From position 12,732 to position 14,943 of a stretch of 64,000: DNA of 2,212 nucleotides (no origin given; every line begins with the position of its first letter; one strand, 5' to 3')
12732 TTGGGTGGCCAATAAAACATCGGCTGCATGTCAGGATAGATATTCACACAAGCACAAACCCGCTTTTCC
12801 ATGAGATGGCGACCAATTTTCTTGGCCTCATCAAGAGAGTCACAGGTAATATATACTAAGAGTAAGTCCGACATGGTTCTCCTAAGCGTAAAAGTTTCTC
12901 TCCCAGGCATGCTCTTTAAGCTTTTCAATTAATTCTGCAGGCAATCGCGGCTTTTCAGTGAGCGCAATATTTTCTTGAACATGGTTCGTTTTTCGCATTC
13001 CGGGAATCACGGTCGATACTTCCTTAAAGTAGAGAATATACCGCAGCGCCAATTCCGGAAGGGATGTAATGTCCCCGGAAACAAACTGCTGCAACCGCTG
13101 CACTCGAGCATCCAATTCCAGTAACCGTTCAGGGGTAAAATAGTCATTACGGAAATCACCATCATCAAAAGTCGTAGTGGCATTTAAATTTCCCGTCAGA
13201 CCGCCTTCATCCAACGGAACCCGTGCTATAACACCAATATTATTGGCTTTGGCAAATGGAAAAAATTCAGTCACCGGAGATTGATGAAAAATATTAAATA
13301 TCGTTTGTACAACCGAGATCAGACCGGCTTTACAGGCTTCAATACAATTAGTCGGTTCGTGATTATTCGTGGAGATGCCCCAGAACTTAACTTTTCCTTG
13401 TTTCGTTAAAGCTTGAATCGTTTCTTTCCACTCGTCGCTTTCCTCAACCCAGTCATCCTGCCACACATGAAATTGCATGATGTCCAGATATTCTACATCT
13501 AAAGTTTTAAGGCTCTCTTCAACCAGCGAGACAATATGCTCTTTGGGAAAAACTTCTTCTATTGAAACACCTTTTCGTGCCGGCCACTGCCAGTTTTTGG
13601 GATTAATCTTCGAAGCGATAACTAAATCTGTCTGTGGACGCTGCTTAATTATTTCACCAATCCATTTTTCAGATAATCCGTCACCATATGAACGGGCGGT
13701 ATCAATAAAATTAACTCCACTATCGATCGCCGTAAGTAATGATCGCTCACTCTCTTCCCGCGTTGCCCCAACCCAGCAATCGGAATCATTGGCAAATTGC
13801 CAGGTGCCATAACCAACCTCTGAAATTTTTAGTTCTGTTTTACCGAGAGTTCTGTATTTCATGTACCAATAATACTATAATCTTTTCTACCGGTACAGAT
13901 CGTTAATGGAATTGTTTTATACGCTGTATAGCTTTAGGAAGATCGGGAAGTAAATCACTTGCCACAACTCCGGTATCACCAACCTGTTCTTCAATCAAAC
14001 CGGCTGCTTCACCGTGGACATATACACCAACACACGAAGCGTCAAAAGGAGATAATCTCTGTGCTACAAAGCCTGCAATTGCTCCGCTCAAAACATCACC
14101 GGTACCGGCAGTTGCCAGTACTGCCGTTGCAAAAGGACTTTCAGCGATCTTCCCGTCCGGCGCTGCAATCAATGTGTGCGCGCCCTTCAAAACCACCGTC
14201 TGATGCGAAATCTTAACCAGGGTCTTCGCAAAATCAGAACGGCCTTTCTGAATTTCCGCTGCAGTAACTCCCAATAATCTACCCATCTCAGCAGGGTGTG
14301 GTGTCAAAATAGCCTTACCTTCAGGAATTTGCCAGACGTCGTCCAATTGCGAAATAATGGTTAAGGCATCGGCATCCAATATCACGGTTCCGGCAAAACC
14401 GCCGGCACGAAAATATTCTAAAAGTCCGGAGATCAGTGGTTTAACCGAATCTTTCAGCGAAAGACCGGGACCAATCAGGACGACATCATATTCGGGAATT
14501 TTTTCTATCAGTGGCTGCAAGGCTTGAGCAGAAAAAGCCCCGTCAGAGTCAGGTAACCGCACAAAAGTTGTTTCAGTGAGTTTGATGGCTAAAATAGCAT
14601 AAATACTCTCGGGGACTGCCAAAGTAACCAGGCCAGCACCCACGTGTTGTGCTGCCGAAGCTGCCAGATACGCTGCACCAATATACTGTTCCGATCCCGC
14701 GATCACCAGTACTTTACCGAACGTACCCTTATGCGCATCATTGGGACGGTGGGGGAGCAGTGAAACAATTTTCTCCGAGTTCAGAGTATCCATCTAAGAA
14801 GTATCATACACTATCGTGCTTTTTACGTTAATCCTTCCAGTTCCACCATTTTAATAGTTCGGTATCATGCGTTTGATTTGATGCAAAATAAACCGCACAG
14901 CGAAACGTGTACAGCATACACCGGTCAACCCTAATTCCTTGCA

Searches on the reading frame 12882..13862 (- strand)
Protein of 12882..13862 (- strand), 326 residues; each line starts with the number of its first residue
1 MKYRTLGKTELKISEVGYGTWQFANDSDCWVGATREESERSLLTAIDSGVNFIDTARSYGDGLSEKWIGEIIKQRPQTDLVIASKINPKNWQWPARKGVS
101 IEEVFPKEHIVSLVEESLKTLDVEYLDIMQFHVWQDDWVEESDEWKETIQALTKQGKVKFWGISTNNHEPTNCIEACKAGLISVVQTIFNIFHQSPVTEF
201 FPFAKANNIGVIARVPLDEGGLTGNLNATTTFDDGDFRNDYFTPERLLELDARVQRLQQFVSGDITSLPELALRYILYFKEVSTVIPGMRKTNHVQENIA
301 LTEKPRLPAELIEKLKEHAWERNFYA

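Call 72: search_protein_families(library=pfam, proteins=[window:12882-13862:-], max_evalue=0.001)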
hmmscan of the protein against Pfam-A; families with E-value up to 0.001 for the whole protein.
window:12882-13862:- (326 aa): 1 family
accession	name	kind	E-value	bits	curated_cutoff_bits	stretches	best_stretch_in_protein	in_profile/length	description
PF00248.27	Aldo_ket_red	-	2.1e-52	178.5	24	1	15-318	1-289/291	Aldo/keto reductase family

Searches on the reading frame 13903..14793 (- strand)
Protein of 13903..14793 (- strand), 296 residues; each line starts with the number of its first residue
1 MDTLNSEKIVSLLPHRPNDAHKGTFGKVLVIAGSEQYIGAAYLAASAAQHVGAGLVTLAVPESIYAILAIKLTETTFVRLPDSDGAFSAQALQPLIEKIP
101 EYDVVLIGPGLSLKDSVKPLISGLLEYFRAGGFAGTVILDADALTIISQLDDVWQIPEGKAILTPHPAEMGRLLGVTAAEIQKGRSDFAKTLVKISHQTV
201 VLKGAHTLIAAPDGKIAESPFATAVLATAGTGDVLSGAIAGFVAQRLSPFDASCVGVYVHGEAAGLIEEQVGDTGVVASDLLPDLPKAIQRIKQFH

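Call 72: search_protein_families(library=pfam, proteins=[window:13903-14793:-], max_evalue=0.001)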
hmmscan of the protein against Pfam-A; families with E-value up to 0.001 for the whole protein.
window:13903-14793:- (296 aa): 2 families
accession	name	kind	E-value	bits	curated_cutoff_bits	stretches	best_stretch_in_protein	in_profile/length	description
PF01256.23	Carb_kinase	-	3.1e-54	184.4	27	1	28-283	1-238/242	NAD(P)H-hydrate dehydratase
PF08543.17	Phos_pyr_kin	-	1.3e-06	28.4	27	1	161-252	121-220/246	Phosphomethylpyrimidine kinase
